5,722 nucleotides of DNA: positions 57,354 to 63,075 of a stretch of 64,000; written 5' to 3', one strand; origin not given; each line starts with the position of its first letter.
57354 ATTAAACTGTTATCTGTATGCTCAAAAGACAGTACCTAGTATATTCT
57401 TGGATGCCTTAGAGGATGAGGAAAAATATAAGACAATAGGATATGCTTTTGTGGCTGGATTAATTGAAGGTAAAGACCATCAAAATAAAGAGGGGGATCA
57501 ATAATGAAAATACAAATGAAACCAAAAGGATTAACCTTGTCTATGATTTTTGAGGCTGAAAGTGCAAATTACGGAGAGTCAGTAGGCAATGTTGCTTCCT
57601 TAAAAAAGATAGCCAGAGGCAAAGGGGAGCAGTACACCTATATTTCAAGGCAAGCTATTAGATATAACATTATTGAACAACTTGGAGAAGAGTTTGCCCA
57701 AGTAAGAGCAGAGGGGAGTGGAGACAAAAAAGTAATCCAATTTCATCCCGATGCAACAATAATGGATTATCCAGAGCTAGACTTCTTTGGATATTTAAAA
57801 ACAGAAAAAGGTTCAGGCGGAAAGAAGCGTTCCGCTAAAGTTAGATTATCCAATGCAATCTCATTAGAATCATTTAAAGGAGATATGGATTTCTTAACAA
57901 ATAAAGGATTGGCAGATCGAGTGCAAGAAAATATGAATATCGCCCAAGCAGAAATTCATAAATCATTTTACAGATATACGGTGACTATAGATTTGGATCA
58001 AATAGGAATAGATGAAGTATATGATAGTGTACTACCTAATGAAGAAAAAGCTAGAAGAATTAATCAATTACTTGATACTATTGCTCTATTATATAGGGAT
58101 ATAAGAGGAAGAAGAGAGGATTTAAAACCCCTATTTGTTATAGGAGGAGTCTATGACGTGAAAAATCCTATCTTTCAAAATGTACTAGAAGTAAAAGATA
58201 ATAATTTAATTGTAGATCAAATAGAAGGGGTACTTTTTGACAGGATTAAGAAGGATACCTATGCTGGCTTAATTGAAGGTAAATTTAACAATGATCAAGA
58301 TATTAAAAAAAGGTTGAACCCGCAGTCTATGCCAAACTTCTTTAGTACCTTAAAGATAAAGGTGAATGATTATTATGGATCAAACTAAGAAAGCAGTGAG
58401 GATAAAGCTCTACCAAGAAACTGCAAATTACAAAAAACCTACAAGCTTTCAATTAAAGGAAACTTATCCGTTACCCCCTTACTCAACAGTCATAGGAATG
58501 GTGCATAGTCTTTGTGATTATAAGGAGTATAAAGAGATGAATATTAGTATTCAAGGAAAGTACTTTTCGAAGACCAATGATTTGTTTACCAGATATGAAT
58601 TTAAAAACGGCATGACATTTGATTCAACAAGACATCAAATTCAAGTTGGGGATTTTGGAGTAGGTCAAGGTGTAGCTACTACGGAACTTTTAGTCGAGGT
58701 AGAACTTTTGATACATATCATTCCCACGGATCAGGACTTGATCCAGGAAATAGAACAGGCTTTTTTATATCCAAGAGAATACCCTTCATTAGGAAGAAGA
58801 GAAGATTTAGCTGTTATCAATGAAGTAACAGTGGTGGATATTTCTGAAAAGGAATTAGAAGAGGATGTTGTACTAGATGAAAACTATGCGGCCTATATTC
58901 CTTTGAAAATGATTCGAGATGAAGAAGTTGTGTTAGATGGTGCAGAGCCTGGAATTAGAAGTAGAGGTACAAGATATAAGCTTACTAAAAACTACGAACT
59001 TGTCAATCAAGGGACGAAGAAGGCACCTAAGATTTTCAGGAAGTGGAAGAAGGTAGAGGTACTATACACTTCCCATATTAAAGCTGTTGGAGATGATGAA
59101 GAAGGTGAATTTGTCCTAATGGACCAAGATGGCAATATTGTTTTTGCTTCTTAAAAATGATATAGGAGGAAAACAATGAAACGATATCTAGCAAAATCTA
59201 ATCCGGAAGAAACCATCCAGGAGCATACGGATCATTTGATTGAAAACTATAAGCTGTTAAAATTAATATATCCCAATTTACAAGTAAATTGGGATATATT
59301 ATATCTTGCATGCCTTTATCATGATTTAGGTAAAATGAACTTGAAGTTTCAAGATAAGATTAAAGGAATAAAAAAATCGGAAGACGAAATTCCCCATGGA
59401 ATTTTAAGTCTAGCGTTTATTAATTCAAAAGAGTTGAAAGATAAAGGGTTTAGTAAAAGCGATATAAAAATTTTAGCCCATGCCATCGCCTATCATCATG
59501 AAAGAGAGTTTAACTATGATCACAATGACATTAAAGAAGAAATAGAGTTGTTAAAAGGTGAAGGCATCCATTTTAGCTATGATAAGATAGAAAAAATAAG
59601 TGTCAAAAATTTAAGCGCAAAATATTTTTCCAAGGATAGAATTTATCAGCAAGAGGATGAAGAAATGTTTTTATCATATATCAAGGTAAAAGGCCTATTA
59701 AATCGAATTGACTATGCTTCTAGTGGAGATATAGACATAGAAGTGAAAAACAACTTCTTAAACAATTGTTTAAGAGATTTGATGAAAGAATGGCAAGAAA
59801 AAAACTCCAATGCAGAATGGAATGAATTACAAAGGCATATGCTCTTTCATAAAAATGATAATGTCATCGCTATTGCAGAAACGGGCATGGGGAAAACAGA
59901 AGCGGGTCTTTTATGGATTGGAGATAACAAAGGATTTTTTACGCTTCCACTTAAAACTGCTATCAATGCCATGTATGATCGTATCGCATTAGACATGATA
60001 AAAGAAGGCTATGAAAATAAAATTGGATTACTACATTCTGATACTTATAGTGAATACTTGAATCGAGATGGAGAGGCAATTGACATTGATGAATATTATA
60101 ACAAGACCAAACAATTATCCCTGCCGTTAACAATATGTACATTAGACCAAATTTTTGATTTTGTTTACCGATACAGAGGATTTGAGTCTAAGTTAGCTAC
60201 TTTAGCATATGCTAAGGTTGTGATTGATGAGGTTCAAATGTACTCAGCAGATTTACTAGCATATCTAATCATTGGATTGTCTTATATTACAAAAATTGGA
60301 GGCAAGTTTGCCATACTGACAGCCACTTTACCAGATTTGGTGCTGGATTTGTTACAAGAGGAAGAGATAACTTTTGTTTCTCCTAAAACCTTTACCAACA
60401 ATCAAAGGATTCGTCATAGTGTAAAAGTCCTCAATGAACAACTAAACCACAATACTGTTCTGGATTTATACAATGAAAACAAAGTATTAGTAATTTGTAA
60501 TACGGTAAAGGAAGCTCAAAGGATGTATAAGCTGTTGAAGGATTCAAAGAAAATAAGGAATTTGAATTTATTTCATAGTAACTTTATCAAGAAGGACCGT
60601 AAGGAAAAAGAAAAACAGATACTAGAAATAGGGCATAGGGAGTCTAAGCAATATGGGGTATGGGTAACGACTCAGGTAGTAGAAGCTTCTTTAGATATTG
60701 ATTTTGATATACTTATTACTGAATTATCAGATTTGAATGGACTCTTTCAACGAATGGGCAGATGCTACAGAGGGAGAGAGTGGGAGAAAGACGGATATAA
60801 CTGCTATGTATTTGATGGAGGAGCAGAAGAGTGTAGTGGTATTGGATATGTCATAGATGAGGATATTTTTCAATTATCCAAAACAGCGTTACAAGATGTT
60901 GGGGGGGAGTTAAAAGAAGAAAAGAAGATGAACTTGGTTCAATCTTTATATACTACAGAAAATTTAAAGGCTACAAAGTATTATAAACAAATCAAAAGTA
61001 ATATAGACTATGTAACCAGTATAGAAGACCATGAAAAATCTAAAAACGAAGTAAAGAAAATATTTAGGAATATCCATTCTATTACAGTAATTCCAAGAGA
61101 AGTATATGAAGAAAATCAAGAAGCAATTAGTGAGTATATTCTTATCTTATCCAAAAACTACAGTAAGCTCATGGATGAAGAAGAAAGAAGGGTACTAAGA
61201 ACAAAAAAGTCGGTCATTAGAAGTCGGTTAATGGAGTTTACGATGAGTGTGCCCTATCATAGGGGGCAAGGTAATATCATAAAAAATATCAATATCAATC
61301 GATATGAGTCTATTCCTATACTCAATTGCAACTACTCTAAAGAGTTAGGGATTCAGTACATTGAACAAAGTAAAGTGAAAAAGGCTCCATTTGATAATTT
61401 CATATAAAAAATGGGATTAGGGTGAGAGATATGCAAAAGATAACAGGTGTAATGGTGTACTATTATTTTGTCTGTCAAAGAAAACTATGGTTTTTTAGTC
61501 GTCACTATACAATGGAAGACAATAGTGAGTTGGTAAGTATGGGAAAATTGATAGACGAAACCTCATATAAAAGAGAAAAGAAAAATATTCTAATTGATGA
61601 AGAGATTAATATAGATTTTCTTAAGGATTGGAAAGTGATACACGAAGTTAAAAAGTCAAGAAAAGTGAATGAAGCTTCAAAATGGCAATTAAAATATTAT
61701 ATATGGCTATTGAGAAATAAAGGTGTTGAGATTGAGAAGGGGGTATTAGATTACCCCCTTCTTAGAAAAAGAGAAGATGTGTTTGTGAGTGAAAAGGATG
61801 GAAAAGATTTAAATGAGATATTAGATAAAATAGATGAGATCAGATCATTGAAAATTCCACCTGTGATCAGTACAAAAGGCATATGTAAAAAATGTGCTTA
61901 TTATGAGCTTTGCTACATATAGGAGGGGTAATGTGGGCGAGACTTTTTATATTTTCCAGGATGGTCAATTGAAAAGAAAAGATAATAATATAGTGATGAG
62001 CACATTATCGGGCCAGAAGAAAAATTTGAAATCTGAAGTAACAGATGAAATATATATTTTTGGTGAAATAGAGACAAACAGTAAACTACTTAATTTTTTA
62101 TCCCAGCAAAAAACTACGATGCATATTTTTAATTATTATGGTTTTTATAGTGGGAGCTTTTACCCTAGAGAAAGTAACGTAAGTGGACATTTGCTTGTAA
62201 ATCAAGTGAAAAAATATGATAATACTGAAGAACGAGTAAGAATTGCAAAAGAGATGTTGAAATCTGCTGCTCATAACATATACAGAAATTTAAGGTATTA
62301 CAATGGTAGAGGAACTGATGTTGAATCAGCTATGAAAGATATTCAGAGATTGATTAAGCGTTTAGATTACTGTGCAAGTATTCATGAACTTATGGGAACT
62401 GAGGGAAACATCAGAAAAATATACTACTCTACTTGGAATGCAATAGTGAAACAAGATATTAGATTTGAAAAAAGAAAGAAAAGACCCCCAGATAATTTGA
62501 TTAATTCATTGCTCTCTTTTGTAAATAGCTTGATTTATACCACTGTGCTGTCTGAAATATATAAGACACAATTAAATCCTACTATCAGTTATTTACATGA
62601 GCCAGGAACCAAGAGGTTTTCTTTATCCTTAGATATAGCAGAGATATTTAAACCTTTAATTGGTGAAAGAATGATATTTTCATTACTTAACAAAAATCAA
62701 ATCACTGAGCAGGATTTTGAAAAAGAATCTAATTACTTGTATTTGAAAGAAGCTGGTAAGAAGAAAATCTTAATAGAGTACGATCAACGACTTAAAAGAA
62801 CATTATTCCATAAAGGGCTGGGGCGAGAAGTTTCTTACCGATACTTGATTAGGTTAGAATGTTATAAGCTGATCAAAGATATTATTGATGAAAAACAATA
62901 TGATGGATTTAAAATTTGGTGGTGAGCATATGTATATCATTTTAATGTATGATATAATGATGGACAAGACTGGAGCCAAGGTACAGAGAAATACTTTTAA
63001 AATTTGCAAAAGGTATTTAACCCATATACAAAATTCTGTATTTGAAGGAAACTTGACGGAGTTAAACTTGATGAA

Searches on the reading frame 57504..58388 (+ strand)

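Call 43: search_protein_families(library=pfam, proteins=[window:57504-58388:+], max_evalue=0.001)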
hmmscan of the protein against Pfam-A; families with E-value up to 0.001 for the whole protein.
window:57504-58388:+ (294 aa): 1 family
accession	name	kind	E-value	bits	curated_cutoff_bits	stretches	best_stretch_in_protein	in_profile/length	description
PF01905.21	DevR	-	1.1e-34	120.2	23.8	1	12-221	3-252/270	CRISPR-associated negative auto-regulator DevR/Csa2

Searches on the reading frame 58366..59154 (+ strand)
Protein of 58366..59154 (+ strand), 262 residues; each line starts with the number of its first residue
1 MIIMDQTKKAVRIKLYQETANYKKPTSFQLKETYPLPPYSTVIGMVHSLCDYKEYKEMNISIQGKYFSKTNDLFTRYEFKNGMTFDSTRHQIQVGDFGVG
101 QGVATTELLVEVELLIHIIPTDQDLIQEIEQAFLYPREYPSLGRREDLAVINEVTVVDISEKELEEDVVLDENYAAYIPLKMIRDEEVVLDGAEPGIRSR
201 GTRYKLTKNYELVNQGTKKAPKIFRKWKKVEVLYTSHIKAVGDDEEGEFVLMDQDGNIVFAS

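Call 43: search_protein_families(library=pfam, proteins=[window:58366-59154:+], max_evalue=0.001)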
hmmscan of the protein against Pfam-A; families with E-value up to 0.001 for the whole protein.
window:58366-59154:+ (262 aa): 1 family
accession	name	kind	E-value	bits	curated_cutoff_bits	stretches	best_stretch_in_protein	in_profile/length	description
PF09704.15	Cas_Cas5d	-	6.5e-08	33.2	23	1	12-192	3-185/217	CRISPR-associated protein (Cas_Cas5)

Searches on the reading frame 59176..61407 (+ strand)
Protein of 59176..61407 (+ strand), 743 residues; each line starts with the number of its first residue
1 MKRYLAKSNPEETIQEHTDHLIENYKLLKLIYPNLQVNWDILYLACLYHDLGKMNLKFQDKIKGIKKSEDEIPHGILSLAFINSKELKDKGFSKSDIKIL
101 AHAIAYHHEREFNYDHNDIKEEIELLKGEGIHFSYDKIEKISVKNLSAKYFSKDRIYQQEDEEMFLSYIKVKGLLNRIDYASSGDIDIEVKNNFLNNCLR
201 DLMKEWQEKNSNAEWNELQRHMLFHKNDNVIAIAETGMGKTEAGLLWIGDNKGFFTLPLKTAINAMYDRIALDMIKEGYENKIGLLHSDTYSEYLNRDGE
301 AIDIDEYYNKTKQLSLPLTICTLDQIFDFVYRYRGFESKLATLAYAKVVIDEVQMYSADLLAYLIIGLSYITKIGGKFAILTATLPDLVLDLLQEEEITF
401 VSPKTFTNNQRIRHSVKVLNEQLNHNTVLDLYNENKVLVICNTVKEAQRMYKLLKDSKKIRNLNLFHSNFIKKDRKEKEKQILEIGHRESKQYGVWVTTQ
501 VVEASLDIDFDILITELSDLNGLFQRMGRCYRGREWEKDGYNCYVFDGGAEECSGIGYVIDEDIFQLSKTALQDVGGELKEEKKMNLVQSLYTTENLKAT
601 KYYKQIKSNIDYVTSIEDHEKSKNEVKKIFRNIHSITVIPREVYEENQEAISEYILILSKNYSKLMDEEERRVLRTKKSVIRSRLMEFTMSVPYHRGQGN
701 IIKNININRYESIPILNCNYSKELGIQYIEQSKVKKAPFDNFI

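Call 31: find_encoding_contigs(protein=window:59176-61407:+, flank=10000, max_places=2)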
Protein window:59176-61407:+ (743 aa): 1 contig read that carries it; 1 place shown.
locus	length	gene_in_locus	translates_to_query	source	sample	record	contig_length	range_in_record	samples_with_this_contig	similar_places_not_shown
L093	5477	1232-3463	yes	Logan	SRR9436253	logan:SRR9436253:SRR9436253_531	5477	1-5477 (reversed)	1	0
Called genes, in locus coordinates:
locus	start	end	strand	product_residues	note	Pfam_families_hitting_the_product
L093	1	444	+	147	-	?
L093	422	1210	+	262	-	PF09704:Cas_Cas5d (weak)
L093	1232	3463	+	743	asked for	PF01966:HD (weak), PF00270:DEAD (weak), PF00271:Helicase_C (weak), PF22590:Cas3-like_C_2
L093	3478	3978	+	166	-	PF01930:Cas_Cas4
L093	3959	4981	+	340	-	PF01867:Cas_Cas1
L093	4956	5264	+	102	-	PF09827:CRISPR_Cas2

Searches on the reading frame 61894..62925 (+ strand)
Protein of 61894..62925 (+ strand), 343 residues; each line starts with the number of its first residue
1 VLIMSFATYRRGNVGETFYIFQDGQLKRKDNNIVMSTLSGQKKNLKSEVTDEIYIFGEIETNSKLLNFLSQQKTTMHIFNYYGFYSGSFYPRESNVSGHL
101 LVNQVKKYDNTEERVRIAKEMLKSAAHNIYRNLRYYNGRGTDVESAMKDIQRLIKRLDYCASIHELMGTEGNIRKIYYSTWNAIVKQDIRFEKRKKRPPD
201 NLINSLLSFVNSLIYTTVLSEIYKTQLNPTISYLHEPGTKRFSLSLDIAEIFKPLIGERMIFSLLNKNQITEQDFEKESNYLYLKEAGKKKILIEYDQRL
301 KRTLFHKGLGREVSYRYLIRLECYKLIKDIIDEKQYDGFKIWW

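Call 29: find_encoding_contigs(protein=window:61894-62925:+, flank=10000, max_places=2)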
Protein window:61894-62925:+ (343 aa): no gene with exactly this product is on record in the collection.
